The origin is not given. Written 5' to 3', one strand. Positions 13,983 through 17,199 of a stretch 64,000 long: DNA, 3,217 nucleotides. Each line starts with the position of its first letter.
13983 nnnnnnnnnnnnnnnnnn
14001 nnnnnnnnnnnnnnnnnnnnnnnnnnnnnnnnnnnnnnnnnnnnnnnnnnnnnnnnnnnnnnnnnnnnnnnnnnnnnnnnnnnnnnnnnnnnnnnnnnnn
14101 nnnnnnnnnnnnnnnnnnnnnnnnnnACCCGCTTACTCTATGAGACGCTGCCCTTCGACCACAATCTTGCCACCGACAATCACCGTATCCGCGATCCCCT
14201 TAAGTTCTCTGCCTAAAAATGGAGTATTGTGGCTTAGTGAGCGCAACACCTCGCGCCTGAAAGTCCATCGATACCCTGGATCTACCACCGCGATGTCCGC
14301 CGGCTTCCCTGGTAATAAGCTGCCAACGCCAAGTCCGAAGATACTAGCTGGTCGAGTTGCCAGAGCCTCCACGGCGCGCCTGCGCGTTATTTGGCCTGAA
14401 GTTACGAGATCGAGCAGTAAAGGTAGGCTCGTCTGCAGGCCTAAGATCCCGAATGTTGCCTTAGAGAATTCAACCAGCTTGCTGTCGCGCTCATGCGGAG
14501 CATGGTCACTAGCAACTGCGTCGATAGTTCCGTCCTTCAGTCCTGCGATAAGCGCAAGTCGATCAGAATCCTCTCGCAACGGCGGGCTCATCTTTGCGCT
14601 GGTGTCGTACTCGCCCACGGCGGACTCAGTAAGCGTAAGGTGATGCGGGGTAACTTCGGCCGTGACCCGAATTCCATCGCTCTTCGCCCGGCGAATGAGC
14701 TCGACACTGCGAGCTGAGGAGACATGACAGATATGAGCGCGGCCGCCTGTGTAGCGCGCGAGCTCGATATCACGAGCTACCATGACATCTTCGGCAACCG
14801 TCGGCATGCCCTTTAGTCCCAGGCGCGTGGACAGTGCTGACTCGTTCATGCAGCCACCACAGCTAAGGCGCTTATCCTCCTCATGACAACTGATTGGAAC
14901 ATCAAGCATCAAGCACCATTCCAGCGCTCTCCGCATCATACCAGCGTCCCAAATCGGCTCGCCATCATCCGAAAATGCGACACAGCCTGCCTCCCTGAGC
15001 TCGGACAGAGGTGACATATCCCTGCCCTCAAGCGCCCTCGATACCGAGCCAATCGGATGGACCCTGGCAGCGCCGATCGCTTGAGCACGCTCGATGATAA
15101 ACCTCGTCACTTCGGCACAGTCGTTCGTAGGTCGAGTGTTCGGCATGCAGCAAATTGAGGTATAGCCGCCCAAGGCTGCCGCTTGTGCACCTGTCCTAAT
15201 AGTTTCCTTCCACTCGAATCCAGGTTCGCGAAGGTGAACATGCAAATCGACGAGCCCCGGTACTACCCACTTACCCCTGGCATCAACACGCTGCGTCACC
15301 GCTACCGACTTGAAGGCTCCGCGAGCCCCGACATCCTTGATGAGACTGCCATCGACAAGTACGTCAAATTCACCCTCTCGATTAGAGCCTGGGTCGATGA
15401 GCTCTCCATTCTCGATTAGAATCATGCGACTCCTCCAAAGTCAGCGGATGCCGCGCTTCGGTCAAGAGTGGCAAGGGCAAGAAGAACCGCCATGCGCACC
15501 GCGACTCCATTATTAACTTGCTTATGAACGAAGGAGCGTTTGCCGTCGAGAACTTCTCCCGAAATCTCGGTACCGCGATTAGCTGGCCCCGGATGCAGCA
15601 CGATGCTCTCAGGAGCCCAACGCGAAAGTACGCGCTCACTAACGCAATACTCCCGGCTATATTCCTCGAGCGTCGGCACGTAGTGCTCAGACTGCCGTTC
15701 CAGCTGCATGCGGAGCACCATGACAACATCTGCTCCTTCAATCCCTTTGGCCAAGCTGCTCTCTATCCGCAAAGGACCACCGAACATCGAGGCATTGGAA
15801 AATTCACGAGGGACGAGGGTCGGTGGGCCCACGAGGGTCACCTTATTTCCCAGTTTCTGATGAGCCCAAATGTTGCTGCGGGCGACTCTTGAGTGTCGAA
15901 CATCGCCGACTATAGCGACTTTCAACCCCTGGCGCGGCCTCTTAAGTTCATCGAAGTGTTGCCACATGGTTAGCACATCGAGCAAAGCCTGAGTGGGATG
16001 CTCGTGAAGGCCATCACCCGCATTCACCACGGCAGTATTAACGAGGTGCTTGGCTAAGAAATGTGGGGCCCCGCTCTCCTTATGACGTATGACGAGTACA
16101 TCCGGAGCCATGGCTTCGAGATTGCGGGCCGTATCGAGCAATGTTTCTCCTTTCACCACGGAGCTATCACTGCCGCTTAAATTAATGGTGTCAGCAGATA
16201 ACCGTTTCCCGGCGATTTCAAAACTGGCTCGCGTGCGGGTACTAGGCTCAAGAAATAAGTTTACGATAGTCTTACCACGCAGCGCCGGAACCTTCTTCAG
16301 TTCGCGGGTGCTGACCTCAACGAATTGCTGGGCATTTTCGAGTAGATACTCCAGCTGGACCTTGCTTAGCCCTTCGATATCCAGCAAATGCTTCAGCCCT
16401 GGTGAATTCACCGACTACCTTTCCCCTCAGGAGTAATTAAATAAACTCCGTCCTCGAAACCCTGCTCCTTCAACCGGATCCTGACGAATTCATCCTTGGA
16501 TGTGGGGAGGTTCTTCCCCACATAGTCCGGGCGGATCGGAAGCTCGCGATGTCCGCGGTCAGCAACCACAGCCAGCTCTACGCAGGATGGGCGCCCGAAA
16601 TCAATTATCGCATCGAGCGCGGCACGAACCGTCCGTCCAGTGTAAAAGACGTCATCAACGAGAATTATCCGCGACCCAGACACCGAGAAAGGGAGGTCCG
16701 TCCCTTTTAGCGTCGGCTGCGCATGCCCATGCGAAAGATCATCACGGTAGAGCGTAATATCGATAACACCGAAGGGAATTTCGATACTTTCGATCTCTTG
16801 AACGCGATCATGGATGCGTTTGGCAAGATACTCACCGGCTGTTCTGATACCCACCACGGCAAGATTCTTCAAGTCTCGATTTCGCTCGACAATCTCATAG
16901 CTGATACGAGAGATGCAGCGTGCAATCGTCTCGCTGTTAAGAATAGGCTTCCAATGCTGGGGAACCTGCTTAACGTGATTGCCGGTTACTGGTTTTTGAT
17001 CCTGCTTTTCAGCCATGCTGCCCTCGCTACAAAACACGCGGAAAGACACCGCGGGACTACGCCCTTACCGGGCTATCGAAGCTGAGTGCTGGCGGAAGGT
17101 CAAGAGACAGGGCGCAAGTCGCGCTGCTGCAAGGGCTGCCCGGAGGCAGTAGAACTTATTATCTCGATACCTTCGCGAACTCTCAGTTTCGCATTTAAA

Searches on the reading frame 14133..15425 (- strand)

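Call 70: search_protein_families(library=pfam, proteins=[window:14133-15425:-], max_evalue=0.0001)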
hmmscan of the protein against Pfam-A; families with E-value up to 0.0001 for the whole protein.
window:14133-15425:- (430 aa): 3 families
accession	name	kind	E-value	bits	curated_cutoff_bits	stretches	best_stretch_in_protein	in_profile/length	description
PF01979.26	Amidohydro_1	-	2.1e-27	96.7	25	1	53-422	1-345/345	Amidohydrolase family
PF07969.17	Amidohydro_3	-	8.8e-13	49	29.7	2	47-82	3-38/472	Amidohydrolase family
PF12890.13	DHOase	-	1.6e-09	38.4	21.2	1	52-237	2-139/142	Dihydro-orotase-like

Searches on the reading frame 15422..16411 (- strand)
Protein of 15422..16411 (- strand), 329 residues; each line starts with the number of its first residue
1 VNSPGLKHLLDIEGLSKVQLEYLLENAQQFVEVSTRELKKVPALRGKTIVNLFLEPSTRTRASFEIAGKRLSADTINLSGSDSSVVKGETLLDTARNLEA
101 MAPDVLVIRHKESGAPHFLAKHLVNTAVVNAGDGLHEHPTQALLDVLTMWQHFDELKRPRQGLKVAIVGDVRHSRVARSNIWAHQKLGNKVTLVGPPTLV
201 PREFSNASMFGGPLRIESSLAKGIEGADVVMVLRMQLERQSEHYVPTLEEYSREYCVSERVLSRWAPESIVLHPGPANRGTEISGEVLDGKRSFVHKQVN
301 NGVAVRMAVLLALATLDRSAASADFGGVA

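Call 70: search_protein_families(library=pfam, proteins=[window:15422-16411:-], max_evalue=0.0001)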
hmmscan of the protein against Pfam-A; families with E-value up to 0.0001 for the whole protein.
window:15422-16411:- (329 aa): 2 families
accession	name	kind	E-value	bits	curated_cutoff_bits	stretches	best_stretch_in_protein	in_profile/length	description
PF02729.26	OTCace_N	-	5.9e-44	150.2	29.9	1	7-150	1-147/148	Aspartate/ornithine carbamoyltransferase, carbamoyl-P binding domain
PF00185.30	OTCace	-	2.8e-28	99.4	29.4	1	161-312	1-156/157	Aspartate/ornithine carbamoyltransferase, Asp/Orn binding domain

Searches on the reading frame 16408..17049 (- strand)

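Call 70: search_protein_families(library=pfam, proteins=[window:16408-17049:-], max_evalue=0.0001)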
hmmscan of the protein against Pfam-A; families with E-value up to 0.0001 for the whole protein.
window:16408-17049:- (213 aa): 2 families
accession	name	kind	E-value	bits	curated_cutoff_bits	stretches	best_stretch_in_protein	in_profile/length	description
PF00156.33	Pribosyltran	-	2.4e-24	85.9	26.3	1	32-185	1-147/158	Phosphoribosyl transferase domain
PF14681.12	UPRTase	-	8.5e-05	22.6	27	0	59-153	64-148/206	Uracil phosphoribosyltransferase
